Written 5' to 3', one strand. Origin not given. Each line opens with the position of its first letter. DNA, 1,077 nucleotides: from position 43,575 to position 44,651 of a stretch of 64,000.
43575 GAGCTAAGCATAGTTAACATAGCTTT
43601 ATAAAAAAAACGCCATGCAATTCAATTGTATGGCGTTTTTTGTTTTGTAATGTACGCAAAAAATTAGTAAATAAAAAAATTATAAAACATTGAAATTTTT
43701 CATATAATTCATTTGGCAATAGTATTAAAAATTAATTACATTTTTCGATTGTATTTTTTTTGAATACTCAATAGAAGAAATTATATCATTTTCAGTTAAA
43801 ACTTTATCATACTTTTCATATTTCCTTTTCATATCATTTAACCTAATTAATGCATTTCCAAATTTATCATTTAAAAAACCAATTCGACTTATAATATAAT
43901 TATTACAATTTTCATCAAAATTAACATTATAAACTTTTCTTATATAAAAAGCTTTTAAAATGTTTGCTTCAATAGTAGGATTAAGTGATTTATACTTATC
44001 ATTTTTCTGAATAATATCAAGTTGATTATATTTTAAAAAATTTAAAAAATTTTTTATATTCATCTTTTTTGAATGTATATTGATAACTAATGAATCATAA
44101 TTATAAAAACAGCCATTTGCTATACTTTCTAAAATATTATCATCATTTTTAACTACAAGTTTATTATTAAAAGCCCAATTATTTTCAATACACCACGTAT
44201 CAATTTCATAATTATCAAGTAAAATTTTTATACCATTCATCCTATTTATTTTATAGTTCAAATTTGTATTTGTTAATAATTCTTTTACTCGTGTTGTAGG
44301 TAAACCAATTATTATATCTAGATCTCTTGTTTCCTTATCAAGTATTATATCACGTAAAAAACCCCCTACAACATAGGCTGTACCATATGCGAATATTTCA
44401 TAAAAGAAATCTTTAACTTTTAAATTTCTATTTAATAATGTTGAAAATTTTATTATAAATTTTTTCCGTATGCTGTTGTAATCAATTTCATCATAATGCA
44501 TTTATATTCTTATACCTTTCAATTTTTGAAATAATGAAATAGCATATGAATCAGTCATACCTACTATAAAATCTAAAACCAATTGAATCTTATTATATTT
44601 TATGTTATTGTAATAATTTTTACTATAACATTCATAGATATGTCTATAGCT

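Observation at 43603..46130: Low-GC two-gene island: Dgt-family dGTPase translationally abutted to a head-only CCA/poly(A)-polymerase-type nucleotidyltransferase, a candidate undescribed nucleotide-targeting defence module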

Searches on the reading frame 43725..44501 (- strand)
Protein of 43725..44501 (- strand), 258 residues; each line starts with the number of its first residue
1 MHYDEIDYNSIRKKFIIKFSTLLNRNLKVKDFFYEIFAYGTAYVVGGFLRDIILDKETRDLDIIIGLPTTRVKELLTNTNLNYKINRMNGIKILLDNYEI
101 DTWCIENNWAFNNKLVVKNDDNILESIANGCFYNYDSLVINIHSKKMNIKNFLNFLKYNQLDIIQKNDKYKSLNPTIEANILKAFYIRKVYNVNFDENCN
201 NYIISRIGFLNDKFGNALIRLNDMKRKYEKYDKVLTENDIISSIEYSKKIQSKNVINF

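Call 4: search_protein_families(library=pfam, proteins=[window:43725-44501:-], max_evalue=1)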
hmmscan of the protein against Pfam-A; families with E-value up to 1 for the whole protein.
window:43725-44501:- (258 aa): 1 family
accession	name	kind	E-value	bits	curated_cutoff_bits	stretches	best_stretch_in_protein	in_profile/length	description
PF01743.26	PolyA_pol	-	2e-07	31.8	23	1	42-102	1-63/126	Poly A polymerase head domain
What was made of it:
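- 43725..44501 (-): cloB-like gene: a Pol-beta (class II CCA/PAP-type head plus neck) nucleotidyltransferase, 258 aa, the presumed maker of the nucleotide that restrains CloA. Pfam PolyA_pol head 2e-7 (call 4).
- The NTase matches only the CCA/PAP head profile (call 4).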

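Call 5: search_protein_families(library=padloc, proteins=[window:43725-44501:-], max_evalue=1)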
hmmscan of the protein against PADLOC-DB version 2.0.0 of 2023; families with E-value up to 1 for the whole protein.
window:43725-44501:- (258 aa): 1 family
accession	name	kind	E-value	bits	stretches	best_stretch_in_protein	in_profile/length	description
PDLC00402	SduA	-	0.0043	14.2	1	101-122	183-204/354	DUF4263 domain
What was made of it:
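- Tried and rejected: The PADLOC SduA match of the NTase (E 0.004 over 22 residues, call 5) was dismissed as noise.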

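Call 6: search_protein_families(library=ncbifam, proteins=[window:43725-44501:-], max_evalue=1)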
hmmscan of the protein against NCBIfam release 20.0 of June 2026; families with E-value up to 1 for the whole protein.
window:43725-44501:- (258 aa): 4 families
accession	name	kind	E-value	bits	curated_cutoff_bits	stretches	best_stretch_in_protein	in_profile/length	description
TIGR01942.1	pcnB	subfamily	9.4e-05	21.4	305.65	1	41-103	31-93/425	polynucleotide adenylyltransferase PcnB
NF009814.0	PRK13299.1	equivalog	0.00059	19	290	1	41-105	22-86/396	CCA tRNA nucleotidyltransferase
NF008634.1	PRK11623.1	equivalog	0.00095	17.8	702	1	38-91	59-112/469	polynucleotide adenylyltransferase PcnB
TIGR02692.1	tRNA_CCA_actino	equivalog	0.037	12.7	438.8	1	42-78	30-66/466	CCA tRNA nucleotidyltransferase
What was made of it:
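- On CCA-adding enzyme / poly(A) polymerase PcnB: The protein has 258 aa. TIGR01942 scores 21 bits against 306, NF009814 19 against 290 and NF008634 18 against 702 (call 6).
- Checked: For the NTase: Pfam PolyA_pol head 2e-7, covering residues 42-102 only (calls 4-6).
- CCA and PcnB models score 13-21 bits against cutoffs of 290-700 (call 6).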

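Call 7: find_homologous_proteins(query=window:43725-44501:-, max_evalue=0.001)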
Query window:43725-44501:- (258 aa): 207 proteins with E <= 0.001 among 684 candidates; the best 120 are listed.
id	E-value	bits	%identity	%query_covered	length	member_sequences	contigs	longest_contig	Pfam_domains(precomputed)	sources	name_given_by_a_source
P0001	2.6e-161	553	100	100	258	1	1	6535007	PF01743.27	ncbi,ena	-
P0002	2.1e-91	324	60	95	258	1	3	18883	PF01743.27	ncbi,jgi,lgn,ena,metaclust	metaclust:\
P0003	4.9e-88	313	56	97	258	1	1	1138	PF01743.27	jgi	jgi:hypothetical protein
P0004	2.4e-87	311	56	96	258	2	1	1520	PF01743.27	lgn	-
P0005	5.3e-86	306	56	98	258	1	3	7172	PF01743.27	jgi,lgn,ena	-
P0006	2.2e-83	298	56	98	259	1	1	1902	-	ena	-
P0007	2.0e-82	295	54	97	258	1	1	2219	PF01743.27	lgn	-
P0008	4.4e-81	290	56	93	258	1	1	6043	PF01743.27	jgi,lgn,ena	-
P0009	1.2e-80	289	53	95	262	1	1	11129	PF01743.27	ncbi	-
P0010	6.7e-79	283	54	98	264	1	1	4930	-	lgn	-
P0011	1.2e-78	282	50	96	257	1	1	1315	PF01743.27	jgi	-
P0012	9.8e-77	276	54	91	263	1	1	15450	PF01743.27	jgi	jgi:hypothetical protein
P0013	4.3e-76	274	53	95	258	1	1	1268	PF01743.27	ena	-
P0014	6.6e-74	267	52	91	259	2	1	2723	PF01743.27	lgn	-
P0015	7.4e-74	267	53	89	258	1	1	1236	-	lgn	-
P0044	6.8e-66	241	49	93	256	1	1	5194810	PF01743.27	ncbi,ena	ncbi:nucleotidyltransferase family protein [Labilibaculum euxinus]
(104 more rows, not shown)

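Call 9: find_related_loci(query=A1, collection=genome_contigs, flank=6000)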
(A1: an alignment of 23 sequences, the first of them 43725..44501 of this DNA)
Query A1 (258 aa) in genome_contigs; peptide patterns used: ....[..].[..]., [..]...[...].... (x = any residue, [..] = any of these).
96 stretches matched a pattern; 38 encode a relative of the query (tblastn E <= 1e-3); 38 distinct loci.
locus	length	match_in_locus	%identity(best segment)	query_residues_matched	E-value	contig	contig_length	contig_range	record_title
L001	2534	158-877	58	7-246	1e-92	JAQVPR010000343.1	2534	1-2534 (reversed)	MAG: Candidatus Cloacimonadota bacterium isolate STF1_208 NODE_210589_length_2534_cov_2.376818_Sandtown_F1, whole genome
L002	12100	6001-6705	52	6-240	1e-71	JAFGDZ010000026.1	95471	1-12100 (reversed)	MAG: Bacteroidales bacterium isolate Zod_Metabat.1203 k87_5283390, whole genome shotgun sequence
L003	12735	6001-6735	47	1-245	7e-72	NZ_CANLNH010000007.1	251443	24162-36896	Uncultured Dokdonia sp. isolate 807.fasta NODE_7, whole genome shotgun sequence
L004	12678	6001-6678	49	6-231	1e-69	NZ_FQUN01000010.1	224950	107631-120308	Leeuwenhoekiella marinoflava DSM 3653, whole genome shotgun sequence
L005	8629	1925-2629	46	6-240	8e-67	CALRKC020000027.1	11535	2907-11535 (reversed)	MAG: Erythrobacter sanguineus isolate JJ-CU23-05-10-m2-bin10 genome assembly, contig: JJ-NAD34-325-C342, whole genome sh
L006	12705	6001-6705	48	6-240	2e-66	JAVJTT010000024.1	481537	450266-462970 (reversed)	MAG: Vicingaceae bacterium isolate B1-GNL1-06 k141_31869, whole genome shotgun sequence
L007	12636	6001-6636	49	26-237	9e-67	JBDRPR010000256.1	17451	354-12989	MAG: Bacteroidota bacterium isolate MEGAHIT-group-2.131 k141_424324, whole genome shotgun sequence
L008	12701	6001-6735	45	1-245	6e-66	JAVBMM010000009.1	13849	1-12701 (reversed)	MAG: Bacteroidales bacterium isolate EPI_MAG_00052 c_000009489620, whole genome shotgun sequence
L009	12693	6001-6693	46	10-240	6e-66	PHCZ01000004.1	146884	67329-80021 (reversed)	MAG: Bacteroidetes bacterium HGW-Bacteroidetes-8 08E140C01_z5_2013_Ig3399_v2_scaffold_270, whole genome shotgun sequence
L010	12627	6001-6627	51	32-241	6e-66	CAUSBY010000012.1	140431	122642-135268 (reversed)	MAG TPA_asm: uncultured Weeksellaceae bacterium isolate ERR9969152_bin.4_MetaWRAP_v1.3_MAG genome assembly, contig: ERZ2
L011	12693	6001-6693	46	10-240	6e-66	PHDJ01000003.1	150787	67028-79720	MAG: Bacteroidetes bacterium HGW-Bacteroidetes-2 bjp_ig2102_scaffold_88, whole genome shotgun sequence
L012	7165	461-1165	47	6-240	3e-65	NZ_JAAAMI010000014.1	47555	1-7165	Flagellimonas sediminis strain 40Bstr401 NODE_14, whole genome shotgun sequence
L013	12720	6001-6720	45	12-252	6e-65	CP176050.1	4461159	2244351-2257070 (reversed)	Flavobacteriaceae bacterium M23B6Z8 chromosome, complete genome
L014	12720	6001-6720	46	6-245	6e-65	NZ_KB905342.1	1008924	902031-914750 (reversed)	Psychroflexus tropicus DSM 15496 F598DRAFT_scaffold00001.1, whole genome shotgun sequence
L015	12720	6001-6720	46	6-246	2e-64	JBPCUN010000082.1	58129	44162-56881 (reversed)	MAG: Weeksellaceae bacterium isolate MAG_seacave_112 S1Ck127_3180773, whole genome shotgun sequence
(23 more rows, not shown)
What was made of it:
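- That count is a lower bound, because the scan relied on two peptide patterns (call 9).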

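Call 21: search_solved_structures(query=A1, max_evalue=1, show_alignments=2)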
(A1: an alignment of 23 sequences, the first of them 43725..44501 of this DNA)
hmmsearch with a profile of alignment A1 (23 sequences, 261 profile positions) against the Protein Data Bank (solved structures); distinct sequences matched with E-value up to 1: 13.
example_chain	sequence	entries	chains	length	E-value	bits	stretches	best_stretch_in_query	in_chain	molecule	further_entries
3h37_A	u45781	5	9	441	0.0043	19.6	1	42-69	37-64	TRNA nucleotidyl transferase-related protein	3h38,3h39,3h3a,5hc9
1vfg_A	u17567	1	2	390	0.011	18.3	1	42-77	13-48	poly A polymerase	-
4wbz_A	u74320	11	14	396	0.011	18.3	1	42-77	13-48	Poly A polymerase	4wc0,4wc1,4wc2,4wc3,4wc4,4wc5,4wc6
4wby_A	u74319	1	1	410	0.011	18.3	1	42-77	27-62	Poly A polymerase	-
3aql_A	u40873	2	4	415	0.022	17.3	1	32-80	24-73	Poly(A) polymerase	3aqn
3aqk_A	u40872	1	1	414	0.022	17.3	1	32-80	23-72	Poly(A) polymerase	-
3aqm_A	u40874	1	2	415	0.022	17.3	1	32-80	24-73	Poly(A) polymerase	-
6ibp_A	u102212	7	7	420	0.051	16.1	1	41-66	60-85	CCA-adding enzyme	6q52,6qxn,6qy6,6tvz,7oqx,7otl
7otr_A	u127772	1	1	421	0.052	16.1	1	41-66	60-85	CCA-adding protein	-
4x4w_A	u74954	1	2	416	0.31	13.5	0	35-89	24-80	CCA tRNA nucleotidyltransferase 1, mitochondrial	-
1ou5_A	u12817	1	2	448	0.56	12.7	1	34-89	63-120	tRNA CCA-adding enzyme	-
8cbm_E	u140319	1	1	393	0.69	12.4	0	43-89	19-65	CCA tRNA nucleotidyltransferase 1, mitochondrial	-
9kma_A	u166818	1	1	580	0.78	12.2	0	44-66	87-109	Polynucleotide adenylyltransferase family protein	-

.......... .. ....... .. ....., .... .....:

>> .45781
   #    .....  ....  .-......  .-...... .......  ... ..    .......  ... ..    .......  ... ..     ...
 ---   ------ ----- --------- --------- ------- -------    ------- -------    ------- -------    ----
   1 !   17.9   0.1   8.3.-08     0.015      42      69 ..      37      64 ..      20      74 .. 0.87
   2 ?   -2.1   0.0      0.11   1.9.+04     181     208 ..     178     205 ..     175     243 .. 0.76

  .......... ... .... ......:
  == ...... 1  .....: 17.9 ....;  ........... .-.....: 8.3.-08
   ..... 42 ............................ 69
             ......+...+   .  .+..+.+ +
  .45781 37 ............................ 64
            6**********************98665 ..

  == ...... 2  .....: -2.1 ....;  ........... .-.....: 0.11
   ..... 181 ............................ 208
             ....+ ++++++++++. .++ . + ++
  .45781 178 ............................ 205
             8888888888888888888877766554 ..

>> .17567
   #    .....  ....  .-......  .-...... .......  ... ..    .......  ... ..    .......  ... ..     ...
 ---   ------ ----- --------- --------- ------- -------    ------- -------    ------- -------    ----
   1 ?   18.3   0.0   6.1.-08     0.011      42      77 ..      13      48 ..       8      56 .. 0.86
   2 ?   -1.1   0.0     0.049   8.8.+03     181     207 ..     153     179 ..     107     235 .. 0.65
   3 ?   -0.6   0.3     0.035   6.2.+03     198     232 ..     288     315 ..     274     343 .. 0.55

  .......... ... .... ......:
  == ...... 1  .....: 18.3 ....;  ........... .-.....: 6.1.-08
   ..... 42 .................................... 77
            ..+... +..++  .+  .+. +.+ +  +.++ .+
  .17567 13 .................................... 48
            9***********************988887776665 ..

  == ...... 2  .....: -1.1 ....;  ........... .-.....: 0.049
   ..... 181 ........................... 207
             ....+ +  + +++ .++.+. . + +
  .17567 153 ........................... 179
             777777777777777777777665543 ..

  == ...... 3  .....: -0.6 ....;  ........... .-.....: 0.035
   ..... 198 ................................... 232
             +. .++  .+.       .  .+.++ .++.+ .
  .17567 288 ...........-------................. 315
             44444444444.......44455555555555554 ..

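Call 37: find_encoding_contigs(protein=P0001, flank=10000, max_places=2)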
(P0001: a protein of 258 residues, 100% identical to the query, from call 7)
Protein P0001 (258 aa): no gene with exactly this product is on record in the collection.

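Call 47: search_protein_families(library=padloc, alignment_id=A2, max_evalue=0.00001)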
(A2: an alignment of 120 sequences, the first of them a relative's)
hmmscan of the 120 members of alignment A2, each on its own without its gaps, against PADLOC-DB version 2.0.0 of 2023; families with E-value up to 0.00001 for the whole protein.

A. member 1, L001:1188-1745:+ (185 aa): 0 families

B. families by the number of members that match (of 120 scanned): 403 families (the first 25 are shown)
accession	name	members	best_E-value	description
PDLC04134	mad2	3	2.2e-15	mads_2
PDLC02926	HTH_VI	3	1.2e-11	-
PDLC04566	PDC-M30A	2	3e-160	-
PDLC04639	PDC-M41B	2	9.1e-134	-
PDLC04569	PDC-M30B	2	6.5e-133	-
PDLC02294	AbiEii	2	2.8e-113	AbiEii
PDLC02289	AbiEii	2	1e-98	AbiEii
PDLC04568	PDC-M30A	2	5e-46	-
PDLC03279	MTase_II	2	9.9e-43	Type II methyltransferase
PDLC02292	AbiEii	2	3.3e-42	AbiEii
PDLC02315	AbiEii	2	3.6e-39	AbiEii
PDLC02304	AbiEii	2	2.4e-25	AbiEii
PDLC02302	AbiEii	2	3e-22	AbiEii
PDLC04567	PDC-M30A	2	5.4e-16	-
PDLC02307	AbiEii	2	9.2e-15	AbiEii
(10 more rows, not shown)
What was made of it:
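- On Clover (CloA/CloB): Some neighbours are AbiEii, PDC-M30/M41, R-M or DRT (call 47).
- Defence neighbours in some loci: AbiEii, PDC-M30, PDC-M41, type II R-M, DRT (call 47). Several Bacteroidota loci lie beside known defence genes (call 47).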

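Call 48: search_protein_families(library=pfam, alignment_id=A2, max_evalue=0.00001)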
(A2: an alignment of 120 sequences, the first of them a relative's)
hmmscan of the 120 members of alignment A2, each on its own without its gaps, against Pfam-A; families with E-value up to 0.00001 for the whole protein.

A. member 1, L001:1188-1745:+ (185 aa): 0 families

B. families by the number of members that match (of 120 scanned): 160 families (the first 25 are shown)
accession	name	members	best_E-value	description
PF02518.31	HATPase_c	4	2.7e-25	Histidine kinase-, DNA gyrase B-, and HSP90-like ATPase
PF13589.12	HATPase_c_3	3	2.3e-25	Histidine kinase-, DNA gyrase B-, and HSP90-like ATPase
PF01381.28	HTH_3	3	4.4e-16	Helix-turn-helix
PF07505.17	DUF5131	2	5.5e-100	Protein of unknown function (DUF5131)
PF03572.23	Peptidase_S41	2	8.3e-47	Peptidase family S41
PF08843.17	AbiEii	2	1.6e-35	Nucleotidyl transferase AbiEii toxin, Type IV TA system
PF00072.30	Response_reg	2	1.3e-32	Response regulator receiver domain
PF00535.33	Glycos_transf_2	2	1e-31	Glycosyl transferase family 2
PF13641.12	Glyco_tranf_2_3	2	2.3e-11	Glycosyltransferase like family 2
PF13560.12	HTH_31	2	3e-11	Helix-turn-helix domain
PF22560.2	GMT-wHTH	2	8.4e-09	GMT-like wHTH domain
PF12844.13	HTH_19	2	9.9e-08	Helix-turn-helix domain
PF00463.27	ICL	1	5e-115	Isocitrate lyase family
PF01041.23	DegT_DnrJ_EryC1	1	5.1e-101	DegT/DnrJ/EryC1/StrS aminotransferase family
PF20629.2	GD_AH_C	1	2.7e-93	D-galactarate/Altronate dehydratase, C-terminal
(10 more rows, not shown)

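Call 60: predict_structure(alignment_id=A1)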
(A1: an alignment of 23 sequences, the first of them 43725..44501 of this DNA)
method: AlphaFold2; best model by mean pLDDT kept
length: 258 residues; sequences in the alignment: 23
mean_pLDDT: 91.7   pTM: 0.86
mean pLDDT of the five models: 91.7, 91.5, 90.7, 90.1, 89.8
residues with pLDDT >= 90: 209; 70-90: 39; 50-70: 5; < 50: 5
segments of 3 or more residues with pLDDT < 50: 255-258
pLDDT, mean of each block of 10 residues (from residue 1): 73 95 94 93 95 91 95 94 92 93 91 87 94 96 95 94 90 87 97 95 96 96 94 97 94 57
secondary structure, 60 per line:
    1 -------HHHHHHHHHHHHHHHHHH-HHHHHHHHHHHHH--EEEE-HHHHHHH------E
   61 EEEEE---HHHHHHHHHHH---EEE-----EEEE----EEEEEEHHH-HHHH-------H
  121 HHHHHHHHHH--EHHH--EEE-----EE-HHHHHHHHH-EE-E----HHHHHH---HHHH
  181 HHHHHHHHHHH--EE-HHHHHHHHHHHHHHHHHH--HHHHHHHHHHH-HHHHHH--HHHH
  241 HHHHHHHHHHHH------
elements in order: H8-25 H27-39 E42-45 H47-53 E60-65 H69-79 E83-85 E91-94 E99-104 H109-112 H120-130 E139-141 H150-158 H168-173 H177-191 H197-214 H217-227 H229-234 H237-252

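Call 62: fold_search(model_id=the predicted structure, library=pdb)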
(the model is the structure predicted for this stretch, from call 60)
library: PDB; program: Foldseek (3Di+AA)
matches with E <= 10: 634; with E <= 0.001: 46
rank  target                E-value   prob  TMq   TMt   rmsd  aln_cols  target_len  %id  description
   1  4wbz_B                6.9e-10  1.00  0.55  0.42   4.3       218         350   15  tRNA-processing enzyme (apo form 2) (released 2015-04-15)
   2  1vfg_A                6.9e-10  1.00  0.54  0.43   6.4       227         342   14  Crystal structure of tRNA nucleotidyltransferase complexed with a primer tRNA and an incoming ATP analog (released 2004-08-10)
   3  1vfg_B                8.7e-10  1.00  0.56  0.42   5.9       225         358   15  Crystal structure of tRNA nucleotidyltransferase complexed with a primer tRNA and an incoming ATP analog (released 2004-08-10)
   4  4wc2_A                1.3e-09  1.00  0.56  0.41   4.8       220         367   14  Crystal structure of tRNA nucleotidyltransferase complexed with a primer tRNA and an incoming ATP analog (released 2015-04-15)
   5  4wby                  1.6e-09  1.00  0.55  0.40   6.9       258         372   13  tRNA-processing enzyme (apo form I) (released 2015-04-15)
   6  3wfo_C                2.4e-09  1.00  0.61  0.39   5.4       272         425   12  tRNA processing enzyme (apo form 1) (released 2014-01-01)
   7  3h37_B                3.8e-09  1.00  0.64  0.42   4.6       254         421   16  The structure of CCA-adding enzyme apo form I (released 2009-10-13)
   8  3wfo_A                3.8e-09  1.00  0.56  0.36   4.8       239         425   14  tRNA processing enzyme (apo form 1) (released 2014-01-01)
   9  3h3a_B                4.2e-09  1.00  0.57  0.37   4.8       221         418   15  The complex structure of CCA-adding enzyme with CTP (released 2009-10-13)
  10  3h39_A                5.1e-09  1.00  0.63  0.42   4.8       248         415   13  The complex structure of CCA-adding enzyme with ATP (released 2009-10-13)
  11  3h3a_A                5.4e-09  1.00  0.61  0.40   4.6       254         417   16  The complex structure of CCA-adding enzyme with CTP (released 2009-10-13)
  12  4wbz_A                7.6e-09  1.00  0.55  0.41   6.4       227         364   15  tRNA-processing enzyme (apo form 2) (released 2015-04-15)
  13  3wfq_G                8.6e-09  1.00  0.57  0.36   4.5       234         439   14  tRNA processing enzyme complex 1 (released 2014-01-01)
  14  3wfs_C                9.1e-09  1.00  0.58  0.37   4.4       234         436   14  tRNA processing enzyme complex 3 (released 2014-01-01)
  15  3wfq_F                1.0e-08  1.00  0.57  0.36   4.4       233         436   13  tRNA processing enzyme complex 1 (released 2014-01-01)
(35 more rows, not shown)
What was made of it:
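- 43725..44501 (-): The AF2 model has pLDDT 91.7, and the top Foldseek hits are A-/CCA-adding enzymes with TMq 0.55-0.64 (calls 60, 62).
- On CCA-adding enzyme / poly(A) polymerase PcnB: The structural match is limited to head plus neck (call 62).
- Checked: That corresponds to head plus neck, with the tRNA-binding body and tail missing (calls 60, 62).
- The fold is closest to A-adding and CCA-adding enzymes (call 62).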
